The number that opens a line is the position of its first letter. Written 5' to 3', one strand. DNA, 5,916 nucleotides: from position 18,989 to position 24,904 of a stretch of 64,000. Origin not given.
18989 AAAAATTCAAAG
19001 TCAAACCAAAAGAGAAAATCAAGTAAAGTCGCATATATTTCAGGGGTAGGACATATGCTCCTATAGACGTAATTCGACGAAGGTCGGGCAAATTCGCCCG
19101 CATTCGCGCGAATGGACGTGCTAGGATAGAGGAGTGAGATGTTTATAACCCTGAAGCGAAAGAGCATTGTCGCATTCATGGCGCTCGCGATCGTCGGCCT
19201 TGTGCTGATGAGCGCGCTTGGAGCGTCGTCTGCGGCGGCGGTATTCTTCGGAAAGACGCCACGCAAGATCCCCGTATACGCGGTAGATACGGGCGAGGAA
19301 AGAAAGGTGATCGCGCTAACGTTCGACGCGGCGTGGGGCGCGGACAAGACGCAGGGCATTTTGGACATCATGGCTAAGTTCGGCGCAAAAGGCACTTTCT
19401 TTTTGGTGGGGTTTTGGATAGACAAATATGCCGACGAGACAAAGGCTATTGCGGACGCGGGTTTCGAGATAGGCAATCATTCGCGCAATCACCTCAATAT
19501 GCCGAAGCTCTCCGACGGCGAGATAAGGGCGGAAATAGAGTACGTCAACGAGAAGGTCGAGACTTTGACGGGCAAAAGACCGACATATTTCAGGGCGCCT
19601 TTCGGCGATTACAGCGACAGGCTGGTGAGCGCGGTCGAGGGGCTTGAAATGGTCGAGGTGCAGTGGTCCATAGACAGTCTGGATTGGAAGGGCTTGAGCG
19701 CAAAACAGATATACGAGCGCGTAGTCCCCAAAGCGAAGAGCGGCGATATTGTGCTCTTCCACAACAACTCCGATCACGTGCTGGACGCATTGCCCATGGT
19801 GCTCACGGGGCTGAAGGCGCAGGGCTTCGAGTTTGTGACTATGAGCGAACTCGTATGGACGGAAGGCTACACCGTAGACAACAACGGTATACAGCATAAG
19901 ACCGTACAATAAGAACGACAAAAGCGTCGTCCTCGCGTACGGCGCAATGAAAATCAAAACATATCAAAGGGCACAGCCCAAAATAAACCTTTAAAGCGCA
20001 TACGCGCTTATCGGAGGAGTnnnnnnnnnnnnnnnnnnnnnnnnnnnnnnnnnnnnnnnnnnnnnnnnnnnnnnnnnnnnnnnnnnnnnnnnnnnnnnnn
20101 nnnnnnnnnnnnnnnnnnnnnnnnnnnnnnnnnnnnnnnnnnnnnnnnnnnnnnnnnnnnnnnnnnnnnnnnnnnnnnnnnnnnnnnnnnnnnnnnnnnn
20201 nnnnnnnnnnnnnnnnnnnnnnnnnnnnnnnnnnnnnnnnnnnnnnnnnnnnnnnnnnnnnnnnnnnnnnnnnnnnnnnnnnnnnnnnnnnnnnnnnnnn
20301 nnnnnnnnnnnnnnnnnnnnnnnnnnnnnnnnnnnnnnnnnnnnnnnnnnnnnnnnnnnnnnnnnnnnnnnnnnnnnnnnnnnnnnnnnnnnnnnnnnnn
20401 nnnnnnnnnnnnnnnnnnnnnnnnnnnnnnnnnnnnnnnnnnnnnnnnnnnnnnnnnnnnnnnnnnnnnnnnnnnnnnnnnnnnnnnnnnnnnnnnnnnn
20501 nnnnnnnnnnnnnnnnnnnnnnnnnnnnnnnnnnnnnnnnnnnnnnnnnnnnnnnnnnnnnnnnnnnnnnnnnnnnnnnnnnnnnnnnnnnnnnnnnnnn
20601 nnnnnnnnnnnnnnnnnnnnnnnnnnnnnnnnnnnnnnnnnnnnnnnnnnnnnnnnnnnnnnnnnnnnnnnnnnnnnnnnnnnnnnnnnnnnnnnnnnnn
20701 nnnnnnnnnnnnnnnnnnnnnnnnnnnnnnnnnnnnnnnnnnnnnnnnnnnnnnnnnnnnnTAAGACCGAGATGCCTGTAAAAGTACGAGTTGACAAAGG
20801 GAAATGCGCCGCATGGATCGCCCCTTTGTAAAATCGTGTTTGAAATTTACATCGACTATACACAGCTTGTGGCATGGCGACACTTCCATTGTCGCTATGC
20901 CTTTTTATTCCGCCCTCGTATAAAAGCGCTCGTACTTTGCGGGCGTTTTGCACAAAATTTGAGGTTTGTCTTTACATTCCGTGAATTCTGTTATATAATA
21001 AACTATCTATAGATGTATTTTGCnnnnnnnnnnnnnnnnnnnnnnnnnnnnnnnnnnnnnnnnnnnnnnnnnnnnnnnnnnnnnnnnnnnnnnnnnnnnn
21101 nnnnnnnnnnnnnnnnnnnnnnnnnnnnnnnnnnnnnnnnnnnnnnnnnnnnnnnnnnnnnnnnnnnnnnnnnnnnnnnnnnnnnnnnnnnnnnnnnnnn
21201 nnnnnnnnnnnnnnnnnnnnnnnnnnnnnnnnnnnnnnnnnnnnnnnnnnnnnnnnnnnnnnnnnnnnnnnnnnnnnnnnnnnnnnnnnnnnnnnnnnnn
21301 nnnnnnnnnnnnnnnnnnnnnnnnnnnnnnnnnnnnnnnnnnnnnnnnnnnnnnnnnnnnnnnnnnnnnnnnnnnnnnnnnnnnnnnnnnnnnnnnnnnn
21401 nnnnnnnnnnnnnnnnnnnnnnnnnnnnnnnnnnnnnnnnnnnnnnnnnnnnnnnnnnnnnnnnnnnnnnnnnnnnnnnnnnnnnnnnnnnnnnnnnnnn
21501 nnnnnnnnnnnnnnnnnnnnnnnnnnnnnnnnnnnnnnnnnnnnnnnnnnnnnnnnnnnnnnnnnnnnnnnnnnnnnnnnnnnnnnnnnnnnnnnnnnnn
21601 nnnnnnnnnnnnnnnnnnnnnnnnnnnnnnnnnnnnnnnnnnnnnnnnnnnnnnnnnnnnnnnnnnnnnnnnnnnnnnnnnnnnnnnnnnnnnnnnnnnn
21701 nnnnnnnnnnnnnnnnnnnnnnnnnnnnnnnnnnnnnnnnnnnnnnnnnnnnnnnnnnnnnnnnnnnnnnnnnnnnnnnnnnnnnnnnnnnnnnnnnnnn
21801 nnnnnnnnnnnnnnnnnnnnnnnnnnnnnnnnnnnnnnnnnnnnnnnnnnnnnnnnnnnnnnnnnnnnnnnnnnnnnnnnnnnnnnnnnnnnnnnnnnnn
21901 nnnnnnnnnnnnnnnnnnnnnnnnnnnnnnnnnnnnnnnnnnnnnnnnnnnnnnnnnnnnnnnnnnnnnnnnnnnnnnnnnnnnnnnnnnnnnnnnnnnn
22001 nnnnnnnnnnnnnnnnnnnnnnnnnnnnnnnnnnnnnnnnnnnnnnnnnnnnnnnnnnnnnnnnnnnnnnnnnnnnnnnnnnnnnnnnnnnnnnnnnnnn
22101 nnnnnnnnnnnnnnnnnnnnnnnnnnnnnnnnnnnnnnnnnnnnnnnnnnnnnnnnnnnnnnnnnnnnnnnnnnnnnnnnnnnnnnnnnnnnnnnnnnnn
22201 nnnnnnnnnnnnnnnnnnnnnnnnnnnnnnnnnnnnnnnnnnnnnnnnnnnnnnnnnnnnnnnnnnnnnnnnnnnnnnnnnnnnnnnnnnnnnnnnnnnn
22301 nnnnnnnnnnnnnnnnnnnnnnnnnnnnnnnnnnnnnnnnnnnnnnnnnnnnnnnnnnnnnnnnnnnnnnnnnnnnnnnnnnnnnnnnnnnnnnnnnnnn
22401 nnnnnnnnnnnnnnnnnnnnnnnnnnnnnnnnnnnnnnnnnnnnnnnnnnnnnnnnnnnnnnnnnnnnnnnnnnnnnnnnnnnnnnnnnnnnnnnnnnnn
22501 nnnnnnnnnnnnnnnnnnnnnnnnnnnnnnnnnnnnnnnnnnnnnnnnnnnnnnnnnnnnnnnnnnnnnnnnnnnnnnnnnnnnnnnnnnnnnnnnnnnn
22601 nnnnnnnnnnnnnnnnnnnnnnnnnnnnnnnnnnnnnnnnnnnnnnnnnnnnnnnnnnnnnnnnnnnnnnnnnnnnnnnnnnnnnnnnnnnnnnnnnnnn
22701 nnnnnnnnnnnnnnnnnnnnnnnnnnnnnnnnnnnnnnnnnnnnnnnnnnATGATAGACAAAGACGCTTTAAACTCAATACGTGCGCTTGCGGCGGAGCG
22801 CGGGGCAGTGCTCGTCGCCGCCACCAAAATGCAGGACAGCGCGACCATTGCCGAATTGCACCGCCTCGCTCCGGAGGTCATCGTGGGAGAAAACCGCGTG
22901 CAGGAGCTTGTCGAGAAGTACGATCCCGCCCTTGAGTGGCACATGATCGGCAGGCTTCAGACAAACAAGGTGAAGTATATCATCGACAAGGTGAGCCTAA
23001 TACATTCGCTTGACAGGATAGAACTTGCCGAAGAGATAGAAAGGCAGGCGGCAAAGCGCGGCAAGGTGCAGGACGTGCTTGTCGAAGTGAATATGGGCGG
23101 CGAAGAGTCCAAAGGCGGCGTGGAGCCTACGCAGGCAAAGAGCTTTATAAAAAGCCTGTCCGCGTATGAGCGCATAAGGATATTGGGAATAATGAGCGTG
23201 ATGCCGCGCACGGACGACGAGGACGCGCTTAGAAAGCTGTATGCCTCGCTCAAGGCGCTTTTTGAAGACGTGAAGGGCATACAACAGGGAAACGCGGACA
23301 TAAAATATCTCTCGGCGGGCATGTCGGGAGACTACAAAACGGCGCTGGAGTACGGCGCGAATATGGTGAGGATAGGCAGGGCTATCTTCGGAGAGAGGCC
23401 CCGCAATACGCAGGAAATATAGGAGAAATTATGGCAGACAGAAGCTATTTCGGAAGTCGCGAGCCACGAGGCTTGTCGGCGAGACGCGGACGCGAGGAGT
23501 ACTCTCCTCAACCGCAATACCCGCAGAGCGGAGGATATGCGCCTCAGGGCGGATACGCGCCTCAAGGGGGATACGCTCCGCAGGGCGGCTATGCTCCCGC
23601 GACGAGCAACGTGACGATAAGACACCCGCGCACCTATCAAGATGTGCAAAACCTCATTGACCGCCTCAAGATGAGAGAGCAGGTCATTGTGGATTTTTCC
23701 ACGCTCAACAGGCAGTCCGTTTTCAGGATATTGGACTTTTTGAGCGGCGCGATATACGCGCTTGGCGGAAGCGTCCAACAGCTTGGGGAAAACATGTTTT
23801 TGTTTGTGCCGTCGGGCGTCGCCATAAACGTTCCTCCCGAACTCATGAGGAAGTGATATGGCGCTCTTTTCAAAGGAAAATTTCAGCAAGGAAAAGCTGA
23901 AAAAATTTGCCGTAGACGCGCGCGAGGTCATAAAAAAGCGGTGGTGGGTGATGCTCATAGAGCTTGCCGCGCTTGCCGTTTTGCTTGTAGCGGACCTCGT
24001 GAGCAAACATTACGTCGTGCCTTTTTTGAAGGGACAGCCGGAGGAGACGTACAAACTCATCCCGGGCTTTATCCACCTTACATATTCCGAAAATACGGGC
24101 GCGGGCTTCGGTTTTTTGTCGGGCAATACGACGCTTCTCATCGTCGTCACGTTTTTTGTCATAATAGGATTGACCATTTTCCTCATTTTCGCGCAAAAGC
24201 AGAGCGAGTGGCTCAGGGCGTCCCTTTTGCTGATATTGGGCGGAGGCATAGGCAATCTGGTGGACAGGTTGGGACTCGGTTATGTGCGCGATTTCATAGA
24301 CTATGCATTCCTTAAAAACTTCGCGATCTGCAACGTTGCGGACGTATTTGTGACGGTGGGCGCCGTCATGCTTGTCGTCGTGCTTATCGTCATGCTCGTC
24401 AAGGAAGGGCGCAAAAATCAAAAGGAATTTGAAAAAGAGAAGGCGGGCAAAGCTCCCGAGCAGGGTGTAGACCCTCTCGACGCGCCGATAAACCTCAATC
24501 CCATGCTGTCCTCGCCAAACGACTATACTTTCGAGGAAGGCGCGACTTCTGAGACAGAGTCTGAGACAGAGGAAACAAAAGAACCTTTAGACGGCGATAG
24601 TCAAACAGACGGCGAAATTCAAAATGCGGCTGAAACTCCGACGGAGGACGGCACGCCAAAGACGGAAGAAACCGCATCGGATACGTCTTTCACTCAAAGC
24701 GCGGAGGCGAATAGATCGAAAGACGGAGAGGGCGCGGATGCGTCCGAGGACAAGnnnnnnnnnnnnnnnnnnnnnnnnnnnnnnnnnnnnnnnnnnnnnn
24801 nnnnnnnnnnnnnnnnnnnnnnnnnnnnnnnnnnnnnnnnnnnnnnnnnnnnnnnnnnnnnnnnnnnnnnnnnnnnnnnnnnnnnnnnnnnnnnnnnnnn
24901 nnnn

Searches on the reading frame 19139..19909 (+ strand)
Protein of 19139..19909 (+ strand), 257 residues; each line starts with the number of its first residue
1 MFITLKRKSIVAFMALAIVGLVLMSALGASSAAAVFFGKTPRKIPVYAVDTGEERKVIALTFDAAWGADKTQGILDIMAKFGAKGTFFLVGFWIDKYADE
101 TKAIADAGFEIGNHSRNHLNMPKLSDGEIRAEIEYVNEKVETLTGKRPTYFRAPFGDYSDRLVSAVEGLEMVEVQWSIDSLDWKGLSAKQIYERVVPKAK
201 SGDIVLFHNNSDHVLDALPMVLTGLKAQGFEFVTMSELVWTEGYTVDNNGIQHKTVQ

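Call 55: search_protein_families(library=pfam, proteins=[window:19139-19909:+], max_evalue=0.00001)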
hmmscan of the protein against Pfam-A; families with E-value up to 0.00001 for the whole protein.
window:19139-19909:+ (257 aa): 1 family
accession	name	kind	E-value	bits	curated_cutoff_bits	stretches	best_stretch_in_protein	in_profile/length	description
PF01522.26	Polysacc_deac_1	-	1.1e-33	116.3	23.1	1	54-171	5-121/124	Polysaccharide deacetylase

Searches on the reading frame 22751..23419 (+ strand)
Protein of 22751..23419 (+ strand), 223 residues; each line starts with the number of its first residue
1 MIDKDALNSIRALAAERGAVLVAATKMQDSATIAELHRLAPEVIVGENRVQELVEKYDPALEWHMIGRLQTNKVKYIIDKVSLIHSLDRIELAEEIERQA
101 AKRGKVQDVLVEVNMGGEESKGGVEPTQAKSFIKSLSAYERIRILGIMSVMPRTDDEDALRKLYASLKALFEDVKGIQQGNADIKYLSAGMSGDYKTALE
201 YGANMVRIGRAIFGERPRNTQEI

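Call 56: search_protein_families(library=pfam, proteins=[window:22751-23419:+], max_evalue=0.00001)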
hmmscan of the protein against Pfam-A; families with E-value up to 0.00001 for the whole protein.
window:22751-23419:+ (223 aa): 1 family
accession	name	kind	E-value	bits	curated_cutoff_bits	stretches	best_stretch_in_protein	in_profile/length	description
PF01168.26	Ala_racemase_N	-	2.1e-20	73.8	24.1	1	8-217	11-220/220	Alanine racemase, N-terminal domain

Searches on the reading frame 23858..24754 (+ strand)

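Call 56: search_protein_families(library=pfam, proteins=[window:23858-24754:+], max_evalue=0.00001)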
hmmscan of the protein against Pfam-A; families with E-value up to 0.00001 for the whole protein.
window:23858-24754:+ (299 aa): 1 family
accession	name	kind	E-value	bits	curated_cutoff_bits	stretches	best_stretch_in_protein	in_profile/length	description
PF01252.23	Peptidase_A8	-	6e-35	121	25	1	40-177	3-141/142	Signal peptidase (SPase) II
